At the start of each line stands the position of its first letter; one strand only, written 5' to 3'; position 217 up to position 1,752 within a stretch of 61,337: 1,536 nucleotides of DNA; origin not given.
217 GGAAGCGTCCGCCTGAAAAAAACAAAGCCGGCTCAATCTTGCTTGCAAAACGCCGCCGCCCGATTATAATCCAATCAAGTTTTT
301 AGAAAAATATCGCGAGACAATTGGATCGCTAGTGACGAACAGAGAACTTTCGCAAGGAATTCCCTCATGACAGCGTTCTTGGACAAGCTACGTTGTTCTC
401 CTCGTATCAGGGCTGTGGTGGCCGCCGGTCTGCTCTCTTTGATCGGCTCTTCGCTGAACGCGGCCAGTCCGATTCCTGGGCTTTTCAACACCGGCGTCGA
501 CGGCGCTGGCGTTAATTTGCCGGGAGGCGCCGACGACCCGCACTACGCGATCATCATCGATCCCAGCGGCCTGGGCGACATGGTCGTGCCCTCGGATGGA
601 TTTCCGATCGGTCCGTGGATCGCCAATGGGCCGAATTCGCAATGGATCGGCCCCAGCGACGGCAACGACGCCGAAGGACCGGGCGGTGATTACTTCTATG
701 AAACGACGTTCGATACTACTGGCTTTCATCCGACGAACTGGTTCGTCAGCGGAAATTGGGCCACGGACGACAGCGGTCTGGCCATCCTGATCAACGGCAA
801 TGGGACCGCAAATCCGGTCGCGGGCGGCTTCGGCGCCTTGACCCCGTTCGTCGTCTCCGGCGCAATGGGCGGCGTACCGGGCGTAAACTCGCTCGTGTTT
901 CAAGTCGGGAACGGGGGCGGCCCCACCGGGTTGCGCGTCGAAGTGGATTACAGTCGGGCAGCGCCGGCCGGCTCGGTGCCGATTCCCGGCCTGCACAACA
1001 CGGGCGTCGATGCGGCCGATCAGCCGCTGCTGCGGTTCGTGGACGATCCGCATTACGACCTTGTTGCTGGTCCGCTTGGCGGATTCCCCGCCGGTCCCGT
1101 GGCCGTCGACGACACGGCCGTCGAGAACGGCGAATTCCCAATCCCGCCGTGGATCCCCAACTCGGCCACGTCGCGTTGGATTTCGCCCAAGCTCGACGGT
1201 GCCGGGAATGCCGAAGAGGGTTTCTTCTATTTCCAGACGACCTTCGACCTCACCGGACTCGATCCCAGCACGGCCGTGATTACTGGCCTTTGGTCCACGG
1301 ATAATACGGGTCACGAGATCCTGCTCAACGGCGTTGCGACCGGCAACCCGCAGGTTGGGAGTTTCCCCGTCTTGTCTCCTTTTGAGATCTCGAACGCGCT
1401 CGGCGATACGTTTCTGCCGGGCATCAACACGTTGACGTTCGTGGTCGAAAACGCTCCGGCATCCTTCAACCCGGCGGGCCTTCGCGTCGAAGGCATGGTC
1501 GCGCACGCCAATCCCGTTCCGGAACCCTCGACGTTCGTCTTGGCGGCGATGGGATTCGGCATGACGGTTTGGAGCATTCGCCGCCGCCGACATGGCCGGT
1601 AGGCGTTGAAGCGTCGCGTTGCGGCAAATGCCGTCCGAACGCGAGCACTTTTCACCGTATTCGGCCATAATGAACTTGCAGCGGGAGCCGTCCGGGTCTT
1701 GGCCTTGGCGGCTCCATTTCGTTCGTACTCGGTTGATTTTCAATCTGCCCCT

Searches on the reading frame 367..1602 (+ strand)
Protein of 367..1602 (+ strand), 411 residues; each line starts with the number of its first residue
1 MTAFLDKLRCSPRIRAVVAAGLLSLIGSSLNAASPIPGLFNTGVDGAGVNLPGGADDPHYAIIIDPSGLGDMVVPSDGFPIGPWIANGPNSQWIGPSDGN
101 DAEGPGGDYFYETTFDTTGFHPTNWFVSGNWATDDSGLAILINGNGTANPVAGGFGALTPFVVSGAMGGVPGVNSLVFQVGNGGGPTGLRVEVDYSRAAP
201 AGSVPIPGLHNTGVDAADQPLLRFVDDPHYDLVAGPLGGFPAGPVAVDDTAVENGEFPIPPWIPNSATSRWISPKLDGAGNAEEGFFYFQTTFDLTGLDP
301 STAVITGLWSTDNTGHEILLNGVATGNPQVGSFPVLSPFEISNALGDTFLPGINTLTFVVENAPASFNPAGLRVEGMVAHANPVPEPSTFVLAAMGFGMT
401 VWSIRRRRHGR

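Call 8: search_protein_families(library=pfam, proteins=[window:367-1602:+], max_evalue=0.01)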
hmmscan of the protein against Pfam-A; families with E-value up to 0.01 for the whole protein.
window:367-1602:+ (411 aa): 1 family
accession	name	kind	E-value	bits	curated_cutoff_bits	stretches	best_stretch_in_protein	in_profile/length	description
PF07589.16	PEP-CTERM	-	4e-06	27.1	20.7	1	383-407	1-24/24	PEP-CTERM motif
